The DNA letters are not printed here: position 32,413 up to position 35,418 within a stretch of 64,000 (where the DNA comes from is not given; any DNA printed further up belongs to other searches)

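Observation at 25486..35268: Translationally coupled operon: lipoprotein, three paralogous discoidin-like secreted proteins with FlgD-Ig/T9SS-CTD-like tails, and a ~880-aa OM protein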

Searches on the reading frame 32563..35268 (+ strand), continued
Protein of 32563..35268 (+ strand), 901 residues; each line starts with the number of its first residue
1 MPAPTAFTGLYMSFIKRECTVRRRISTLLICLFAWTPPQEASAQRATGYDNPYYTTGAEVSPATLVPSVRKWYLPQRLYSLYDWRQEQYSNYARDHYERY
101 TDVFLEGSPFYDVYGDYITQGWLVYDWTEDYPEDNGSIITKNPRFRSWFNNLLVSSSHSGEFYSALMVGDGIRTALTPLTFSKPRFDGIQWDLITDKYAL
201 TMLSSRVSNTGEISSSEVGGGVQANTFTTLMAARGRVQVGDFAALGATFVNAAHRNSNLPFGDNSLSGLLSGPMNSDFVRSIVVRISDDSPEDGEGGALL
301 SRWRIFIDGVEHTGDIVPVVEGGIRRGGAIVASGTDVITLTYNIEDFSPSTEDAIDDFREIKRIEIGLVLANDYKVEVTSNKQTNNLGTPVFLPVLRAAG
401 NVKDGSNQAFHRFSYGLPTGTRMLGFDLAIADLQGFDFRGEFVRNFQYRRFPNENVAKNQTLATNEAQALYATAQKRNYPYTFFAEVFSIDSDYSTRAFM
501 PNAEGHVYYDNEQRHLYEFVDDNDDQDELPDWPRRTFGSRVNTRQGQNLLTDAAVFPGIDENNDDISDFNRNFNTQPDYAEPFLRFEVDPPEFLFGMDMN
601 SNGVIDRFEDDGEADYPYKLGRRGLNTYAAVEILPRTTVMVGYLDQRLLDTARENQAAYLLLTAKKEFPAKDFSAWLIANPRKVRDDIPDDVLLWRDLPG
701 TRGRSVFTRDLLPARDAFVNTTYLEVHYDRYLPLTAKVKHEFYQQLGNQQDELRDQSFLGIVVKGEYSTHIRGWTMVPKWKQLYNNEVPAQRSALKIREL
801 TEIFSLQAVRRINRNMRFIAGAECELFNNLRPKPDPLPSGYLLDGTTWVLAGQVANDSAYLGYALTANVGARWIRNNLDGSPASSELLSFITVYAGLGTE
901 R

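Call 62: find_encoding_contigs(protein=P0421, flank=10000, max_places=1)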
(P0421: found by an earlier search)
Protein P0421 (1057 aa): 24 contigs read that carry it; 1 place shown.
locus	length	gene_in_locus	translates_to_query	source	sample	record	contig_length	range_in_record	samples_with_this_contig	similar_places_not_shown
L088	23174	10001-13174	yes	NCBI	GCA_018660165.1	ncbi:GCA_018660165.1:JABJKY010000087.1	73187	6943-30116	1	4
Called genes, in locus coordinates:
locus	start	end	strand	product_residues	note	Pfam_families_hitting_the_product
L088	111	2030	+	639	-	PF13585:CHU_C (faint), PF13860:FlgD_ig, PF18962:Por_Secre_tail (weak)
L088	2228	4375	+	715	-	PF00754:F5_F8_type_C (weak), PF13585:CHU_C (faint)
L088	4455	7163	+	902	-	-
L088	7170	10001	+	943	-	-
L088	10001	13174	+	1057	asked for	-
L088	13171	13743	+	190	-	-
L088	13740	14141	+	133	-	-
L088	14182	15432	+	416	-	PF13709:DUF4159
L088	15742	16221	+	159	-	PF01618:MotA_ExbB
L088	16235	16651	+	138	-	PF02472:ExbD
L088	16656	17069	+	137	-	PF02472:ExbD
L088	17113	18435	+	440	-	PF14238:DUF4340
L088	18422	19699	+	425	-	-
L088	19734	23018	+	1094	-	PF00515:TPR_1 (faint), PF07719:TPR_2 (faint), PF12895:ANAPC3 (faint), PF13432:TPR_16 (weak), PF13525:YfiO, PF14559:TPR_19 (weak), PF13432:TPR_16 (weak), PF13525:YfiO (weak), +7 more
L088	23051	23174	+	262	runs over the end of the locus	-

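Call 69: search_solved_structures(query=A3, max_evalue=10, show_alignments=3)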
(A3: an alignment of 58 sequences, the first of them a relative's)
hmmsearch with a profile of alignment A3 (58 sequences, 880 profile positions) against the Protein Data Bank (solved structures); distinct sequences matched with E-value up to 10: 1.
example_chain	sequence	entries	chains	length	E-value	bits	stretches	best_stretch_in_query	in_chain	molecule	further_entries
7bst_D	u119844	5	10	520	0.13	13.4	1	319-359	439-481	Type I restriction enzyme EcoR124II M protein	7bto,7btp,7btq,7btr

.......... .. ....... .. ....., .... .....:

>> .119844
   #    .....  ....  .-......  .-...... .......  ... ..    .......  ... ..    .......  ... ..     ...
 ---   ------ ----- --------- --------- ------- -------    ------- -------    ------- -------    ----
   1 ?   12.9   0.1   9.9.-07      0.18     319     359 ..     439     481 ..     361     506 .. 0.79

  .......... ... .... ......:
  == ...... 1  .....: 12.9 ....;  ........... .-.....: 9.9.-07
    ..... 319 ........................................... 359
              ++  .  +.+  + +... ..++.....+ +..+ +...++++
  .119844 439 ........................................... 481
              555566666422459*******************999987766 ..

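Call 72: search_protein_families(library=pfam, alignment_id=A4, max_evalue=0.01)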
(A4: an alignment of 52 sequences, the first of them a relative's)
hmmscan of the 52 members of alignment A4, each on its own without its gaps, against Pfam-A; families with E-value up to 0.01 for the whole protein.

A. member 1, P0272 (989 aa): 1 family
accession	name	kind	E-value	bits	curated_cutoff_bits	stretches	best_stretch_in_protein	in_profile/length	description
PF21620.4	SlpA_C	-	2e-07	30.2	35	1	460-550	232-304/656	S-layer protein SlpA, beta-barrel domain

B. families by the number of members that match (of 52 scanned): 1 family
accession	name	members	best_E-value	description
PF21620.4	SlpA_C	10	2e-07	S-layer protein SlpA, beta-barrel domain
